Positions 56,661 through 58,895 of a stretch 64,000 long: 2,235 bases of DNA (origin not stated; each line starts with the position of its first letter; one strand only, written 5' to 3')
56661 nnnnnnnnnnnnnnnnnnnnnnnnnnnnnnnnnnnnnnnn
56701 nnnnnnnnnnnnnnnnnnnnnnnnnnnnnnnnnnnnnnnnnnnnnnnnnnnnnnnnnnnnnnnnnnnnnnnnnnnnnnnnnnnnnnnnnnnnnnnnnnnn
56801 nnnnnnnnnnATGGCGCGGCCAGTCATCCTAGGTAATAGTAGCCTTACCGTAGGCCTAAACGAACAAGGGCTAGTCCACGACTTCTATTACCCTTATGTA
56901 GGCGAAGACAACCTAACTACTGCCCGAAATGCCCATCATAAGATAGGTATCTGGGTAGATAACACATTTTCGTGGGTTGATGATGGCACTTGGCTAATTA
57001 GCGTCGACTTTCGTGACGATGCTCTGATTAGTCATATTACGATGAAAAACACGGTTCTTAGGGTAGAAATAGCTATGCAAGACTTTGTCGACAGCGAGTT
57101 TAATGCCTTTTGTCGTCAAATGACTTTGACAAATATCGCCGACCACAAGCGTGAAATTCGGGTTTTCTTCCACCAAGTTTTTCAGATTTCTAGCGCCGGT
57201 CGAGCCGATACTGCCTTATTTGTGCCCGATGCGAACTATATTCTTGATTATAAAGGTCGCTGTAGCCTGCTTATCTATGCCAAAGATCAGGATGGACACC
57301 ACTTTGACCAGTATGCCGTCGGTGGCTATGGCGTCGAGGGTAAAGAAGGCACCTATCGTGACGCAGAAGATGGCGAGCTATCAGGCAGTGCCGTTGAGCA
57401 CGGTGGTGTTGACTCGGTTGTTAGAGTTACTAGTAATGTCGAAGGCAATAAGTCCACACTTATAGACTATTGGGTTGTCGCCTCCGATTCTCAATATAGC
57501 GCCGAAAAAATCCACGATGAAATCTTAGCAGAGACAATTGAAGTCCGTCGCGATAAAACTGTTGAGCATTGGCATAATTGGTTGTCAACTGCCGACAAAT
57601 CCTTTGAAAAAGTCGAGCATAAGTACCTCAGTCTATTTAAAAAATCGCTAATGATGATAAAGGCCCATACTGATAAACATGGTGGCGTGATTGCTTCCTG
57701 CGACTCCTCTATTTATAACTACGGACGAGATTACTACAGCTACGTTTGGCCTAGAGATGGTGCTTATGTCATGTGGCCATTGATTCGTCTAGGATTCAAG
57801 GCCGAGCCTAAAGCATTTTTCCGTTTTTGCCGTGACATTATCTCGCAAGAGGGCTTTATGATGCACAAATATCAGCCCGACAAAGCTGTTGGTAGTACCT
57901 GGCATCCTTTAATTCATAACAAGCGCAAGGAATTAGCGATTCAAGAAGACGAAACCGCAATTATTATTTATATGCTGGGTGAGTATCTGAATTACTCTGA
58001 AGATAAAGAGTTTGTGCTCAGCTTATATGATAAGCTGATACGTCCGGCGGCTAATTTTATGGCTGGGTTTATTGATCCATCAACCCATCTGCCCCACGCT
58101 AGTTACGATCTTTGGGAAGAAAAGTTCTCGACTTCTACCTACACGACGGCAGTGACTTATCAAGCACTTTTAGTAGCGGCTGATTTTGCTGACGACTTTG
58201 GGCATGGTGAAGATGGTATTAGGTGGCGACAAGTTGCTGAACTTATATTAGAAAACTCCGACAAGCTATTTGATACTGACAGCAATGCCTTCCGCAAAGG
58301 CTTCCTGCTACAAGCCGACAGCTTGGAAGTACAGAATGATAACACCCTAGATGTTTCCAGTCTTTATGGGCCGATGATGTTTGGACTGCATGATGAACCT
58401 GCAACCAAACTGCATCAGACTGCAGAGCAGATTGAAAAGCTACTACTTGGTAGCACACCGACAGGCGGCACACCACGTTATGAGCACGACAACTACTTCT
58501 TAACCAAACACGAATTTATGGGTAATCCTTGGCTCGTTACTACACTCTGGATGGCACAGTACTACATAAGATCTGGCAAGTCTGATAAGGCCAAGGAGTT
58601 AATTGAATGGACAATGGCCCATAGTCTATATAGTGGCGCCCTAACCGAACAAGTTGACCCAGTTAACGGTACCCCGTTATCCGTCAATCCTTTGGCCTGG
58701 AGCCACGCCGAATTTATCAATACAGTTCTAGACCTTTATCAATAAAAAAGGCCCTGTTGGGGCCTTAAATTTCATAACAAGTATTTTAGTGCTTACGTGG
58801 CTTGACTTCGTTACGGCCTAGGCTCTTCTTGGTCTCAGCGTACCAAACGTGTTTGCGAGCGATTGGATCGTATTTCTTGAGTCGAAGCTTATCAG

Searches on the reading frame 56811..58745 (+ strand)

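Call 80: search_protein_families(library=pfam, proteins=[window:56811-58745:+], max_evalue=0.00001)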
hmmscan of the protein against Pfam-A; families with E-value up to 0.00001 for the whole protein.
window:56811-58745:+ (644 aa): 1 family
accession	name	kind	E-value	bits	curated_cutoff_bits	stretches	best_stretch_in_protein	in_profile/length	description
PF00723.27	Glyco_hydro_15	-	1.1e-33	117.2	22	1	272-590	3-339/427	Glycosyl hydrolases family 15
